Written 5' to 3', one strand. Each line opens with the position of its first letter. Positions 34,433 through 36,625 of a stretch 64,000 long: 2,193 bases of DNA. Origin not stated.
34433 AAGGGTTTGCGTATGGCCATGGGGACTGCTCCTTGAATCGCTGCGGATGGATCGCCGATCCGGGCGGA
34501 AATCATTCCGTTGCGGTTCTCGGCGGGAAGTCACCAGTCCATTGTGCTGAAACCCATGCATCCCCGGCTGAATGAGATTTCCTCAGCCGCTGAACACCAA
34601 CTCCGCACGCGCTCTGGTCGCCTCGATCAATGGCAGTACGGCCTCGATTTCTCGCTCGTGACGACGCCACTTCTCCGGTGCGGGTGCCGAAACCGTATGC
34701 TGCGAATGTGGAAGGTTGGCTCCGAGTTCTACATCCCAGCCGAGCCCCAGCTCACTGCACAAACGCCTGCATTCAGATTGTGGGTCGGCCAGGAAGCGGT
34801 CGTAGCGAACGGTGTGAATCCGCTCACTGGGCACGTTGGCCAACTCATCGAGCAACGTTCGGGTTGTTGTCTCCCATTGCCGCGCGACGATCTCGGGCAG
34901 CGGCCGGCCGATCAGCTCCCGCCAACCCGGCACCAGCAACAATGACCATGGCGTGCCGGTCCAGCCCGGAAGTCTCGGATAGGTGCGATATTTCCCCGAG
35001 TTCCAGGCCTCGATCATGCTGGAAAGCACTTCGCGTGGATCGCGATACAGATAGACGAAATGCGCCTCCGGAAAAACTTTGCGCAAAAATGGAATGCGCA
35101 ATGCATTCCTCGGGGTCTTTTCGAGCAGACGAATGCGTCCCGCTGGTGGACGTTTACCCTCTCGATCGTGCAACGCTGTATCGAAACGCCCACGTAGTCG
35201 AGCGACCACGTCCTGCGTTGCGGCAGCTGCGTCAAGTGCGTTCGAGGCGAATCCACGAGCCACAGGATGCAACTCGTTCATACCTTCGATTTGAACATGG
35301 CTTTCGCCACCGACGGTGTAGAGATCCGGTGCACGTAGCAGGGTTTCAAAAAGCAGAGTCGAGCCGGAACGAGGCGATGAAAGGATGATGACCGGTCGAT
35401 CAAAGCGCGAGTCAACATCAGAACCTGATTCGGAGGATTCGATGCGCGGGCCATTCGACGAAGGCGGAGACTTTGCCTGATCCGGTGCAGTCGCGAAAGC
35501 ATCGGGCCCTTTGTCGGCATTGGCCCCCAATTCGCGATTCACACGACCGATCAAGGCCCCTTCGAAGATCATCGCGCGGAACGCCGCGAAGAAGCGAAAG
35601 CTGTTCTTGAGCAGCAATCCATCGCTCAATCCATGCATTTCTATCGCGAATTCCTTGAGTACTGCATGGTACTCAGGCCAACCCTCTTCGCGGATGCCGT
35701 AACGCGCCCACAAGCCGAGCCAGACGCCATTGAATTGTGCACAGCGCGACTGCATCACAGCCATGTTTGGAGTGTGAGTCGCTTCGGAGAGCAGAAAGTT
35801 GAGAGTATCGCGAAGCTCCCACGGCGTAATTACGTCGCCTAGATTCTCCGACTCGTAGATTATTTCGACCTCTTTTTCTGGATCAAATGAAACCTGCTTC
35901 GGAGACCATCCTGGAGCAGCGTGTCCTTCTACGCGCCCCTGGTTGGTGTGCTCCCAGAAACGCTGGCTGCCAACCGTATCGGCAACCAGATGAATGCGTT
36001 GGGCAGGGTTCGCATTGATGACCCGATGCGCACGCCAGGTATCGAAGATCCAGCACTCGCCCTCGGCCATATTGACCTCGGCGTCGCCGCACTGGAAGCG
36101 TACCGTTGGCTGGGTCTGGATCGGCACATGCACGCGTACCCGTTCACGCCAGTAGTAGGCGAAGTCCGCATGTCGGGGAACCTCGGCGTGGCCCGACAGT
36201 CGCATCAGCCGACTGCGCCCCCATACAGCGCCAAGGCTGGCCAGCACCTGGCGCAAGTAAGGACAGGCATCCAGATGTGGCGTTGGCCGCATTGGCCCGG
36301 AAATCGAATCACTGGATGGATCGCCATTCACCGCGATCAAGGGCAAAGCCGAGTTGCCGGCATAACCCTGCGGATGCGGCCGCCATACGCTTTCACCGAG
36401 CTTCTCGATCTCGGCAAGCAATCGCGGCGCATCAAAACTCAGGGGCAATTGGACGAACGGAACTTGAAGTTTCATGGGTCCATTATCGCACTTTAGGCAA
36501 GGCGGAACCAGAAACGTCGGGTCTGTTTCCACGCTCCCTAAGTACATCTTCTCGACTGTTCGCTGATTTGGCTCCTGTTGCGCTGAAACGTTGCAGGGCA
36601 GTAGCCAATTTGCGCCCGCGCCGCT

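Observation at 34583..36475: Rosetta-stone fusion of an Asp/Asn-beta-hydroxylase-type cupin with a PAPS-type sulfotransferase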

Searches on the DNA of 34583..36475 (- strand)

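Call 79: search_rna_families(sources=[L003, L012, L046, L005, L039, L075], threshold=gathering)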
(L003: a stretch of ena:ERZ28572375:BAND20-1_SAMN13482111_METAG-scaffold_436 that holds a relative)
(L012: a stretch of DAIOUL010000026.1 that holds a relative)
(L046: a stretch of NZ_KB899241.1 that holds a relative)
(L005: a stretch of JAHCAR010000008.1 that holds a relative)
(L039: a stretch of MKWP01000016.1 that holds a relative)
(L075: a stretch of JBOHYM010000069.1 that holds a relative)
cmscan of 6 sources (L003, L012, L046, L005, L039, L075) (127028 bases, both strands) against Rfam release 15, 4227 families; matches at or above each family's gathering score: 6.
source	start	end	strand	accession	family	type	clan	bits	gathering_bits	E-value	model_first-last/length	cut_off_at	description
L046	7916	8013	+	RF00059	TPP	Cis-reg; riboswitch;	-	70.7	54.3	1.3e-11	1-105/105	no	TPP riboswitch aptamer (THI element)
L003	5914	6008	+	RF00059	TPP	Cis-reg; riboswitch;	-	66.5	54.3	1.4e-10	1-105/105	no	TPP riboswitch aptamer (THI element)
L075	7911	8005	+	RF00059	TPP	Cis-reg; riboswitch;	-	66.5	54.3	1.4e-10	1-105/105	no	TPP riboswitch aptamer (THI element)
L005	7190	7284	+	RF00059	TPP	Cis-reg; riboswitch;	-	64.3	54.3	4.9e-10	1-105/105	no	TPP riboswitch aptamer (THI element)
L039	7916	8012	+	RF00059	TPP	Cis-reg; riboswitch;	-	63.2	54.3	9.5e-10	1-105/105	no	TPP riboswitch aptamer (THI element)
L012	18419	18490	-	RF00005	tRNA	Gene; tRNA;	CL00001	63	29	5.4e-11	1-71/71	no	tRNA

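Call 81: search_rna_families(sources=[L056, L031, L028, L066, L069, L086], threshold=gathering)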
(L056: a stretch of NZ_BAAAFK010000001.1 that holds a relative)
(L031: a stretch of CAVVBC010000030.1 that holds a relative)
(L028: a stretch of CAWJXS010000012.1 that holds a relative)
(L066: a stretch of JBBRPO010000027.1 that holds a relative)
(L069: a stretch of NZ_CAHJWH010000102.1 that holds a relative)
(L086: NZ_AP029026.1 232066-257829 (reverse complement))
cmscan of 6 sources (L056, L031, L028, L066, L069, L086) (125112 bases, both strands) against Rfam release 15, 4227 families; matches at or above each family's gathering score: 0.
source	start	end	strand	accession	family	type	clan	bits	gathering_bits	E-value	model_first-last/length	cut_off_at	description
